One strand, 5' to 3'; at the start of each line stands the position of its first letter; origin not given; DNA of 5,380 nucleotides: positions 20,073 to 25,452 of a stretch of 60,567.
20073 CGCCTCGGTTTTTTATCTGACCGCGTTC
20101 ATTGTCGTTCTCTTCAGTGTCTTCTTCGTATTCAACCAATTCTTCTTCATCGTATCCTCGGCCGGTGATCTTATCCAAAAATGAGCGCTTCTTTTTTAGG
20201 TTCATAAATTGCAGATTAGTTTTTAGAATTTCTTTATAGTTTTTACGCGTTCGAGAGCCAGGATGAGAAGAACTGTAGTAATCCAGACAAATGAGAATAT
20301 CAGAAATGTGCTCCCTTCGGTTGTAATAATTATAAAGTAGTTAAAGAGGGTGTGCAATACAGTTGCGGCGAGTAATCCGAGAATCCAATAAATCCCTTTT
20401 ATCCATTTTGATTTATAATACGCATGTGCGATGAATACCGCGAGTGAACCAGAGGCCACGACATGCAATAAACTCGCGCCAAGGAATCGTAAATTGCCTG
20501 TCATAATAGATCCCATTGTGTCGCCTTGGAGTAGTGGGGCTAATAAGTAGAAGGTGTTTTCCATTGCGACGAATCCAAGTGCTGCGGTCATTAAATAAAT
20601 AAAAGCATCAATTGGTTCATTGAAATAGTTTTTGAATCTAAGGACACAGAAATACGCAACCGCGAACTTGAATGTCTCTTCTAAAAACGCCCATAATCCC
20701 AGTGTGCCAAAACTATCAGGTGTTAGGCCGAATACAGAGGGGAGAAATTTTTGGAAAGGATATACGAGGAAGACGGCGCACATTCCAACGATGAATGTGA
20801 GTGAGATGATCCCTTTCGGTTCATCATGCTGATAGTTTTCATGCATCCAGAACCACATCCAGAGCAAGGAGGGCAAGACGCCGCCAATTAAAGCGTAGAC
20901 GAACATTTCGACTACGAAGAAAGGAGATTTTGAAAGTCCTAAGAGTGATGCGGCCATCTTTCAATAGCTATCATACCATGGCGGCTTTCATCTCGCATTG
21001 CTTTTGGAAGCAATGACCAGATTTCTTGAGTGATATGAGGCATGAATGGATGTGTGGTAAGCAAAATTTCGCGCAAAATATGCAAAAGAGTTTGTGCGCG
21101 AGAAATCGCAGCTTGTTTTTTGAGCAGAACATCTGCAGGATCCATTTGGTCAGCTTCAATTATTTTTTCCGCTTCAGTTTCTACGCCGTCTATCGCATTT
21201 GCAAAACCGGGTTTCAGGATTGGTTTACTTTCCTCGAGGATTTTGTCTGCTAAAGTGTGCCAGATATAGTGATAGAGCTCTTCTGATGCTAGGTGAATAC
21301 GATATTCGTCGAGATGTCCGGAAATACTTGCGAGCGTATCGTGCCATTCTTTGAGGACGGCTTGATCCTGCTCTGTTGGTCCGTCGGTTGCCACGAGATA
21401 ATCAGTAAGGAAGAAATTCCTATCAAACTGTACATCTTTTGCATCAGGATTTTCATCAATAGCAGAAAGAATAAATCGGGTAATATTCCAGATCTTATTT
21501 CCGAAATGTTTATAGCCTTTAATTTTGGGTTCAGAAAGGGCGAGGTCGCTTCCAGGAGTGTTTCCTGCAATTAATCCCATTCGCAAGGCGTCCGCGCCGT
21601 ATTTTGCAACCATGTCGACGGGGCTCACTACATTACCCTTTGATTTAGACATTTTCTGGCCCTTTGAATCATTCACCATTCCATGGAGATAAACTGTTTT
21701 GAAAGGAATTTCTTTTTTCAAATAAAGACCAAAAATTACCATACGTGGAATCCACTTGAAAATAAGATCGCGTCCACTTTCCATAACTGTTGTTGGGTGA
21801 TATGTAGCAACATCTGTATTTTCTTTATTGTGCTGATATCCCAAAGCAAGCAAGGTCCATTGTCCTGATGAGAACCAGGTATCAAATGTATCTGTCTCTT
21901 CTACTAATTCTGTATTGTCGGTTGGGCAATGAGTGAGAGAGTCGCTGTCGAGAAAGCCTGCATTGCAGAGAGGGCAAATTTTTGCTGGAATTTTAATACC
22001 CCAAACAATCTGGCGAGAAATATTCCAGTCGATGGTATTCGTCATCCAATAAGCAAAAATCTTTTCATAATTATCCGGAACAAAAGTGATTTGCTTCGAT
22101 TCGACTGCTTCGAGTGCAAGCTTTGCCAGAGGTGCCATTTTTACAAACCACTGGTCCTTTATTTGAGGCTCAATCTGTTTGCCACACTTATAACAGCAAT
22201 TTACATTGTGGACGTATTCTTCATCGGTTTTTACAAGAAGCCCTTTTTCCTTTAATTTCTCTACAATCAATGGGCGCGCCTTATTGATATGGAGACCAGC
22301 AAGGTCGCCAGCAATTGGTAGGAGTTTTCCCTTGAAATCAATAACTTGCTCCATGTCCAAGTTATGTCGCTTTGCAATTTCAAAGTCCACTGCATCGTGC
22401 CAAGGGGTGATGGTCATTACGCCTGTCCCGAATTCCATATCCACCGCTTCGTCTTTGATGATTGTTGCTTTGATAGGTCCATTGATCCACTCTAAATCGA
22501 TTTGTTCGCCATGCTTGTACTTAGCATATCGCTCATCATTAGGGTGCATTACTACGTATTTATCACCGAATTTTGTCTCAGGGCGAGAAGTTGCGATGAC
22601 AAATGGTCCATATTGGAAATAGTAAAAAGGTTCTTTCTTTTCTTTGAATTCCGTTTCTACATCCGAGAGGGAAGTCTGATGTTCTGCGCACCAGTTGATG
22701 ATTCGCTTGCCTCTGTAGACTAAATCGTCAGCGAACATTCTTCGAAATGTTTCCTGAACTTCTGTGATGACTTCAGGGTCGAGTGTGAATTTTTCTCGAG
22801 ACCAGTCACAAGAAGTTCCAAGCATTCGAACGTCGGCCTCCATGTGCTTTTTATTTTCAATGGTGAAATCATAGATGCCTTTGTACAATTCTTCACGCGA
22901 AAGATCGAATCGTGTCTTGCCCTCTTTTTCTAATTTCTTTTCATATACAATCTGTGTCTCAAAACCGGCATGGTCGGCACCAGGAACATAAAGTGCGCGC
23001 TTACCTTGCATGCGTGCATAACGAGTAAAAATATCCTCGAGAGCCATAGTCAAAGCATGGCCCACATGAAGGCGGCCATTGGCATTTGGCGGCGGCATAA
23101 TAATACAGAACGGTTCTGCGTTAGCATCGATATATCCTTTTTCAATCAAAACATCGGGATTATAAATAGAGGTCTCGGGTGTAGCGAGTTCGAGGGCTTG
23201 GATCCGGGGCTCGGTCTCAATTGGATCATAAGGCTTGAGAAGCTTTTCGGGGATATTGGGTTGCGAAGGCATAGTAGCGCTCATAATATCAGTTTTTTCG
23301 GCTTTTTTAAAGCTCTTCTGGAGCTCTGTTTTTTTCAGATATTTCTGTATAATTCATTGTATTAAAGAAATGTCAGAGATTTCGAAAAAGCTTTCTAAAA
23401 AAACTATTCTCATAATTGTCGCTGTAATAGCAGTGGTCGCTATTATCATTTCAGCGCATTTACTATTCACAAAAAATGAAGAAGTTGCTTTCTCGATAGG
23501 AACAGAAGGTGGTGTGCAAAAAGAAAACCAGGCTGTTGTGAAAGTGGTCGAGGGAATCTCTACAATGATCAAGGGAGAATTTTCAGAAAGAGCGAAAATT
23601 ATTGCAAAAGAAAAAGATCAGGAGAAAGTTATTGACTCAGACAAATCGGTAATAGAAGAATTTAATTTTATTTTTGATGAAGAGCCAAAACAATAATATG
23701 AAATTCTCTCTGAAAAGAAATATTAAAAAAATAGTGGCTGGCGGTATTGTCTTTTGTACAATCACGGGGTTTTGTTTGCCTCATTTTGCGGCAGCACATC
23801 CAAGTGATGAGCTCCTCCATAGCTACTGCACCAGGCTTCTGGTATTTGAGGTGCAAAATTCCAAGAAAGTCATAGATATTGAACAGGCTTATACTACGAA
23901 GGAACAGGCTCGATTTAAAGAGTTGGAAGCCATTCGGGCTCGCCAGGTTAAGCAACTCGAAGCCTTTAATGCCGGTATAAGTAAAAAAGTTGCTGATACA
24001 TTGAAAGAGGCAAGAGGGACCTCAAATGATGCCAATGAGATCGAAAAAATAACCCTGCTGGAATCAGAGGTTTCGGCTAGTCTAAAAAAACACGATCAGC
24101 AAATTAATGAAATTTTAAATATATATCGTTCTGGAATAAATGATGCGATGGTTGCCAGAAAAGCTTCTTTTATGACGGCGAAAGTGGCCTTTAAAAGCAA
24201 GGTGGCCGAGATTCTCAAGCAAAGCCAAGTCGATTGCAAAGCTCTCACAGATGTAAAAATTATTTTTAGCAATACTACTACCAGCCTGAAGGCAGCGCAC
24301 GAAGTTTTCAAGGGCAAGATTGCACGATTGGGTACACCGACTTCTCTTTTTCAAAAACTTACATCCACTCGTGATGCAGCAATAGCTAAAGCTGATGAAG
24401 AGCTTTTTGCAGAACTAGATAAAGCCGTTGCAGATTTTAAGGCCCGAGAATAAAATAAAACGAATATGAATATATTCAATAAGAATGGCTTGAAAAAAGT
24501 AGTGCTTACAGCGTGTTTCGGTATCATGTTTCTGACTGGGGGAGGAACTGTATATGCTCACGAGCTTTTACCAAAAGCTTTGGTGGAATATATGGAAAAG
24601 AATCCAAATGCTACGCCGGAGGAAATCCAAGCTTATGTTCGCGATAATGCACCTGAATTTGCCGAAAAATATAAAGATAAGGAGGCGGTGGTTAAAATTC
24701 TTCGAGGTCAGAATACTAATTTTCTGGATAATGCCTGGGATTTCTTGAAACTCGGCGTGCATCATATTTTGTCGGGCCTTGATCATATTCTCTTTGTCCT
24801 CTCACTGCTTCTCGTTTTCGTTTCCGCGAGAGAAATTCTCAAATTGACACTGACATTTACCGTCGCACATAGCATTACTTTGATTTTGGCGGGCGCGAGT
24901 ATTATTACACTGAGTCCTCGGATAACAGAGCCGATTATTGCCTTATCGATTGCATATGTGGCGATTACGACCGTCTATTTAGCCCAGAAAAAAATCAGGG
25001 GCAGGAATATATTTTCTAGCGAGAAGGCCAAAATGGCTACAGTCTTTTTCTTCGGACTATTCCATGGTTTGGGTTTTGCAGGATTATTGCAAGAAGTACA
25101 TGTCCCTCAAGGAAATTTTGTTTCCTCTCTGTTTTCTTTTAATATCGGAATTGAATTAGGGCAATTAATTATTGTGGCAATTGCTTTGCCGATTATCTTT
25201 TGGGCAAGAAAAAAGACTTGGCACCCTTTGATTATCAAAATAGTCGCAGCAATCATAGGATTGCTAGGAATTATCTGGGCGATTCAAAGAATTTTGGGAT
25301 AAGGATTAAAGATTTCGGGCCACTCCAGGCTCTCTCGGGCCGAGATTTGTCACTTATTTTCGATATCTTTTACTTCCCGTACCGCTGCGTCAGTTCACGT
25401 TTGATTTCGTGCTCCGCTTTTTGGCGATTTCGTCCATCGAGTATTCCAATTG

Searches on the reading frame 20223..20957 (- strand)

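Call 85: search_protein_families(library=pfam, proteins=[window:20223-20957:-], max_evalue=0.0001)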
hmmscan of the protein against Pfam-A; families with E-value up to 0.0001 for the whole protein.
window:20223-20957:- (244 aa): 1 family
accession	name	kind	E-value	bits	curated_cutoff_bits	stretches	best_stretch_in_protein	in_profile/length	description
PF13367.11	PrsW-protease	-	1.8e-23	83.5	23.5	1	46-226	1-190/196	PrsW family intramembrane metalloprotease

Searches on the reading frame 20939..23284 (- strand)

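Call 85: search_protein_families(library=pfam, proteins=[window:20939-23284:-], max_evalue=0.0001)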
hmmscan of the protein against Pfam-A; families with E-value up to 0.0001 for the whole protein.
window:20939-23284:- (781 aa): 5 families
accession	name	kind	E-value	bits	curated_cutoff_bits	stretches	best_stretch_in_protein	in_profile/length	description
PF00133.28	tRNA-synt_1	-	8.9e-115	384.2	22.7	2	54-434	20-245/414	tRNA synthetases class I (I, L, M and V)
PF09334.17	tRNA-synt_1g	-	4.4e-23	82.1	20.1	2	64-117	6-59/391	tRNA synthetases class I (M)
PF08264.19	Anticodon_1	-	1.1e-17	64.7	25.1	1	640-778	1-105/148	Anticodon-binding domain of tRNA ligase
PF13603.12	tRNA-synt_1_2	-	1.8e-05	24.7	25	0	279-319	104-144/185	Leucyl-tRNA synthetase, editing domain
PF01406.26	tRNA-synt_1e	-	4.3e-05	23.5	27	0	527-573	236-282/301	tRNA synthetases class I (C) catalytic domain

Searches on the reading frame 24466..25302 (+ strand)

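Call 85: search_protein_families(library=pfam, proteins=[window:24466-25302:+], max_evalue=0.0001)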
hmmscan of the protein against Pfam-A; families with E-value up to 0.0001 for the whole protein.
window:24466-25302:+ (278 aa): 2 families
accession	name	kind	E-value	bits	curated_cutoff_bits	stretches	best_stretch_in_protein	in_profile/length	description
PF13795.12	HupE_UreJ_2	-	2.1e-44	151.4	24.5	1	93-250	1-155/156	HupE / UreJ protein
PF04955.18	HupE_UreJ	-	1.5e-07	31.5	23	1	96-269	24-177/179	HupE / UreJ protein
